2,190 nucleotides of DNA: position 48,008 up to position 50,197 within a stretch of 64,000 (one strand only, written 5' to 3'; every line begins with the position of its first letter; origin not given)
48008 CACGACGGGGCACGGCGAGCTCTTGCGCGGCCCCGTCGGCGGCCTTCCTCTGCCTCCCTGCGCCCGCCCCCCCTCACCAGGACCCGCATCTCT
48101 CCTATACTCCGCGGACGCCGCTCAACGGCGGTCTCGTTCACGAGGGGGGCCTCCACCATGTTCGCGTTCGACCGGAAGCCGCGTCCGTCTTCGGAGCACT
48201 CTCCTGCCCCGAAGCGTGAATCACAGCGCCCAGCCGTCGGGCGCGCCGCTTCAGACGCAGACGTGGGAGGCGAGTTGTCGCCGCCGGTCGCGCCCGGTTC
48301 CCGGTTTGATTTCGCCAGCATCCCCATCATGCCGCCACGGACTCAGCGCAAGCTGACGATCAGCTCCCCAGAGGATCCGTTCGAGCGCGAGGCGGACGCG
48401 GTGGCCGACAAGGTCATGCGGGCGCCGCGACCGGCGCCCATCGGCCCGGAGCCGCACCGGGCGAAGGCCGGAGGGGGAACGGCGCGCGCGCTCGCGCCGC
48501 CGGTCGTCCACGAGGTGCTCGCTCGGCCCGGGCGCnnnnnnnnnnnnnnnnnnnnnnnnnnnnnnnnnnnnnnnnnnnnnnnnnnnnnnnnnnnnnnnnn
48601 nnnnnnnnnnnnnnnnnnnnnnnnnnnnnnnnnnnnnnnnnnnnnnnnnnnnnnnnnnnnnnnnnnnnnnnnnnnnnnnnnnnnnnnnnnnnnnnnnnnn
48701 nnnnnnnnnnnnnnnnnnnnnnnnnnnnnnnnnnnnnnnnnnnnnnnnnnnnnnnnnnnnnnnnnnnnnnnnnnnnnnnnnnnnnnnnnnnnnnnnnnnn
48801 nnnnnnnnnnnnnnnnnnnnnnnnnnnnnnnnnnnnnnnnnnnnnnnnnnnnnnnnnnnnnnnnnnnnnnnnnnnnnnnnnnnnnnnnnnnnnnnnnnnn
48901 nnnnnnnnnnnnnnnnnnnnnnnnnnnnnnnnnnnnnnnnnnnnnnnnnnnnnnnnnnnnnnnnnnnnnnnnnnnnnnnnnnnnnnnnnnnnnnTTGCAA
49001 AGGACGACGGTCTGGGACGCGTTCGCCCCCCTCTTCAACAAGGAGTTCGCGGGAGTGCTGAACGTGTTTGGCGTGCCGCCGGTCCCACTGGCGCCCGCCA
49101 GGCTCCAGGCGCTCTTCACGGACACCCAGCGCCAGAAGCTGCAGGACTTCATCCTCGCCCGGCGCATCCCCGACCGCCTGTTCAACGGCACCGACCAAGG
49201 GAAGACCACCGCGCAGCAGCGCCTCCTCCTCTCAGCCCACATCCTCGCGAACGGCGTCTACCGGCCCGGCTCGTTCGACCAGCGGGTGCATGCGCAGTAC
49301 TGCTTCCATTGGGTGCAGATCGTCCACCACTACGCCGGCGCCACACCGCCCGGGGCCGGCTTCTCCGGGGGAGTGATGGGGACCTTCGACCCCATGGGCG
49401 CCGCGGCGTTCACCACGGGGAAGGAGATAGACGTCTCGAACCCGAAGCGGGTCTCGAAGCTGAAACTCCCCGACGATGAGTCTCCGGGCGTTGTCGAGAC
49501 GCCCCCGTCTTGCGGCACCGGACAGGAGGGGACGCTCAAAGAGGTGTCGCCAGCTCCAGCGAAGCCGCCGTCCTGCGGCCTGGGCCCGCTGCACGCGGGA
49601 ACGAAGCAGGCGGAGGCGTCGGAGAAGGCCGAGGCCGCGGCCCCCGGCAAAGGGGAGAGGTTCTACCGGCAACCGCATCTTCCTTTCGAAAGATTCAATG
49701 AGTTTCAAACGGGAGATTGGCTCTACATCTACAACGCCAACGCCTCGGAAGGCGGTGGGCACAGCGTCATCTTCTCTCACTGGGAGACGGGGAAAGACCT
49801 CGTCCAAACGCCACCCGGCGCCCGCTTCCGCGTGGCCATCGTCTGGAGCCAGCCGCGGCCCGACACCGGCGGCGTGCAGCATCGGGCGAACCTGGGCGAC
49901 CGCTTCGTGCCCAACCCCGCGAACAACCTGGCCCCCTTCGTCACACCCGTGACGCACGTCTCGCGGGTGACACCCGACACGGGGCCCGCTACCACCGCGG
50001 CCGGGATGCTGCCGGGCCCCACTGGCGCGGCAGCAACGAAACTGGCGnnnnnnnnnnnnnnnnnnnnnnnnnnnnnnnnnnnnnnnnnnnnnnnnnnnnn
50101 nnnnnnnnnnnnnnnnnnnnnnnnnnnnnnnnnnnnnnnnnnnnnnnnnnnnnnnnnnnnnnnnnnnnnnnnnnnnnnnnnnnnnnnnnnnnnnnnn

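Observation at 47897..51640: Compositionally atypical convergent gene pair: 882-aa DUF4157 (zincin-like) multi-domain protein plus a signal-less GH24-lysozyme-like protein. Candidate undescribed peptidoglycan-targeting effector or toxin module.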

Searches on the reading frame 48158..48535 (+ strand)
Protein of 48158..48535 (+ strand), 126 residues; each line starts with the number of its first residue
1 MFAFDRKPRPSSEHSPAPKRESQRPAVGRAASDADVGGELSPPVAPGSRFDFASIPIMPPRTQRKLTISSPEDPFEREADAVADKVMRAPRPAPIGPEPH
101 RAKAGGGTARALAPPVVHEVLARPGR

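Call 77: find_homologous_proteins(query=window:48158-48535:+, max_evalue=0.01)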
Query window:48158-48535:+ (126 aa): 2 proteins with E <= 0.01 among 76 candidates.
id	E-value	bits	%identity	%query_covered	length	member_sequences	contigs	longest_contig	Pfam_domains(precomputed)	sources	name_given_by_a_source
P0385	2.5e-4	40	57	42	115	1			-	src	-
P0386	1.3e-3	37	40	49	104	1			-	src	-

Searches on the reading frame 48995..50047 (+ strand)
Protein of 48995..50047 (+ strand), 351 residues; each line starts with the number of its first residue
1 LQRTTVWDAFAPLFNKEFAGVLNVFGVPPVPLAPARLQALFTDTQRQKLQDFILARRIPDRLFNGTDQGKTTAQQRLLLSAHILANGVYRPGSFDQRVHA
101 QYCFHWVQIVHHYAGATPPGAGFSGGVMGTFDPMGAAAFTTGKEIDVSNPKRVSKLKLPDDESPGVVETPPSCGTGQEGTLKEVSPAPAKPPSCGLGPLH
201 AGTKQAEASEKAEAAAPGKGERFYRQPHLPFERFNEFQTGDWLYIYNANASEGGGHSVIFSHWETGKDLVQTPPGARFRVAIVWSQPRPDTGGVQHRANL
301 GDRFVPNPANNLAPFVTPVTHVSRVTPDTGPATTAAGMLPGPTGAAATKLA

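Call 59: predict_structure(alignment_id=A4)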
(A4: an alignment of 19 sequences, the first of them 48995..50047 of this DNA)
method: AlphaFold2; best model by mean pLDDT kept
length: 351 residues; sequences in the alignment: 19
mean_pLDDT: 81.3   pTM: 0.82
mean pLDDT of the five models: 81.3, 81.3, 80.2, 77.7, 77.2
residues with pLDDT >= 90: 179; 70-90: 95; 50-70: 32; < 50: 45
segments of 3 or more residues with pLDDT < 50: 124-136, 169-190, 342-344, 349-351
pLDDT, mean of each block of 10 residues (from residue 1): 79 97 91 96 95 94 80 95 93 77 80 79 47 49 83 91 73 36 41 79 94 92 92 92 95 94 87 82 90 92 90 89 90 64 49 46
secondary structure, 60 per line:
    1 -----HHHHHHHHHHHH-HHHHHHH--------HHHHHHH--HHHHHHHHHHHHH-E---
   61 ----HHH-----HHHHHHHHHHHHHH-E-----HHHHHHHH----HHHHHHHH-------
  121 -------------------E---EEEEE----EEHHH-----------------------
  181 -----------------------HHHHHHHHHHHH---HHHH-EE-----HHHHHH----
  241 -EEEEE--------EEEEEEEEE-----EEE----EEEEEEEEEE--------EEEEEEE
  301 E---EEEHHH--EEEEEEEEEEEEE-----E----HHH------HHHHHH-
elements in order: H6-17 H19-25 H34-40 H43-55 H73-86 H94-101 H106-113 E144-148 H204-215 H219-222 H231-236 E242-246 E255-263 E269-271 E276-285 E294-301 E305-307 E313-325 H345-350

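Call 72: fold_search(model_id=the predicted structure, library=pdb)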
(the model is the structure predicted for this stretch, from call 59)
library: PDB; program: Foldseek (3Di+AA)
matches with E <= 10: 243; with E <= 0.001: 0
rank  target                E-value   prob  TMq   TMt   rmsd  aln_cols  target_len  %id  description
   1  2iob_A                4.6e-01  0.11  0.11  0.07  12.9       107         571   12  E. coli Bifunctional glutathionylspermidine synthetase/amidase Apo protein (released 2006-12-12)
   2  3a2y                  6.2e-01  0.11  0.11  0.19  13.4       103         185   11  E. coli Gsp amidase C59A complexed with Gsp (released 2010-05-19)
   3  3a30                  6.5e-01  0.10  0.11  0.20  13.4       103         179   11  E. coli Gsp amidase C59 acetate modification (released 2010-05-19)
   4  3a2z                  6.5e-01  0.10  0.11  0.19  13.4       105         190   11  E. coli Gsp amidase Cys59 sulfenic acid (released 2010-05-19)
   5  9pr9_A                8.7e-01  0.06  0.10  0.07  11.9        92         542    9  Crystal structure of the Clostridiodes difficile CspA homodimer (released 2026-01-21)
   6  5ho2                  9.3e-01  0.08  0.11  0.05  10.3       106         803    9  Crystal structure of AbnA (open conformation), a GH43 extracellular arabinanase from Geobacillus stearothermophilus (released 2017-02-01)
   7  1ue6_B                9.8e-01  0.05  0.10  0.23  11.1        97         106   20  Crystal structure of the single-stranded dna-binding protein from mycobacterium tuberculosis (released 2004-02-10)
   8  3mlq_B                1.0e+00  0.04  0.10  0.16  15.6       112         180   16  Crystal structure of the Thermus thermophilus transcription-repair coupling factor RNA polymerase interacting domain w (released 2010-10-13)
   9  3afq_C                1.2e+00  0.03  0.09  0.20  10.4       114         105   13  Crystal structure of the single-stranded DNA binding protein from Mycobacterium leprae (Form II) (released 2010-10-06)
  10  1gpp                  1.2e+00  0.02  0.08  0.11  14.2        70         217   13  Crystal structure of the S.cerevisiae Homing Endonuclease PI-SceI Domain I (released 2002-09-19)
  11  4xax_A                1.4e+00  0.03  0.09  0.15  16.4       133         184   17  Crystal structure of Thermus thermophilus CarD in complex with the Thermus aquaticus RNA polymerase beta1 domain (released 2015-09-16)
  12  3mlq_C                1.5e+00  0.04  0.10  0.17  15.7       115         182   19  Crystal structure of the Thermus thermophilus transcription-repair coupling factor RNA polymerase interacting domain w (released 2010-10-13)
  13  2in5_B                1.6e+00  0.02  0.08  0.13  14.1        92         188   14  Crystal Structure of the hypothetical lipoprotein YmcC from Escherichia coli (K12), Northeast Structural Genomics targ (released 2006-11-07)
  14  8ssm_A                1.7e+00  0.12  0.14  0.31   7.1       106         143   11  Citrobacter rodentium contact dependent growth inhibition (CDI) toxin (CdiA-CT) and immunity (CdiI) complex (released 2024-05-15)
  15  6cqm_A                2.0e+00  0.11  0.09  0.26   5.5        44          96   16  Crystal Structure of mitochondrial single-stranded DNA binding proteins from S. cerevisiae, Rim1 (Form2) (released 2018-05-30)
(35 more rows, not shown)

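Call 74: search_protein_families(library=pfam, proteins=[window:48995-50047:+], max_evalue=10)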
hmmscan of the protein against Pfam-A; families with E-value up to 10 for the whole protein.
window:48995-50047:+ (351 aa): 1 family
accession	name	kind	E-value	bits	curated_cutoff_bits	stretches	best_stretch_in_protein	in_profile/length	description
PF08618.15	Opi1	-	0.3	10.7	29.7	1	72-109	197-234/420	Transcription factor Opi1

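Call 98: search_solved_structures(query=A8, max_evalue=10, show_alignments=3)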
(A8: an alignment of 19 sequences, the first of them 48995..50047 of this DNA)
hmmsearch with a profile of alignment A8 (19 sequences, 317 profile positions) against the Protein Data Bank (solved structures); distinct sequences matched with E-value up to 10: 0.
